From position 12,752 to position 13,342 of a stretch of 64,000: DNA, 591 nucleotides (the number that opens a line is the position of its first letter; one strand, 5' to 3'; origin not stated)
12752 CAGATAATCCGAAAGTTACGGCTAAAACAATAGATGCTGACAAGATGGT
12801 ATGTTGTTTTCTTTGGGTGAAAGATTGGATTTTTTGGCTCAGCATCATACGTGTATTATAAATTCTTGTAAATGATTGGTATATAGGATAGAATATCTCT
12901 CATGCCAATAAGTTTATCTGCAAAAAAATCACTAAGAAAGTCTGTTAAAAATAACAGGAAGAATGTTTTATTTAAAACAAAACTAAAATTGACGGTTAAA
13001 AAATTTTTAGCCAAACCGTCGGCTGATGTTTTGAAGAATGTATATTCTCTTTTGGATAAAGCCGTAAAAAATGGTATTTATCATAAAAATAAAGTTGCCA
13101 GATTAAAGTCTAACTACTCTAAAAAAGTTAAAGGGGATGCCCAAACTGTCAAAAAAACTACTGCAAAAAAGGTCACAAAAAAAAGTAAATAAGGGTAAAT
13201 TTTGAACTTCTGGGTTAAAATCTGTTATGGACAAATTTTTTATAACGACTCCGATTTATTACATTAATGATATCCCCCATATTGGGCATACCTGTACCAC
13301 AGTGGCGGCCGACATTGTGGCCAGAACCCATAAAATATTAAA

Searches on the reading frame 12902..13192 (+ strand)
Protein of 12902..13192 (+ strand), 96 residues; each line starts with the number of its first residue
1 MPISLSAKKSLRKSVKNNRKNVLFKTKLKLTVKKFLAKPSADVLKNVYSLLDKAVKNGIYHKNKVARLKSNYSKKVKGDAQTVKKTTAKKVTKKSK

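Call 5: search_protein_families(library=pfam, proteins=[window:12902-13192:+], max_evalue=0.01)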
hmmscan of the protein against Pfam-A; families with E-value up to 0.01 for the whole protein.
window:12902-13192:+ (96 aa): 1 family
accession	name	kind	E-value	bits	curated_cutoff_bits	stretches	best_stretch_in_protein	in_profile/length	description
PF01649.23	Ribosomal_S20p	-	5.9e-13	49.7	29.5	1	6-77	5-83/83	Ribosomal protein S20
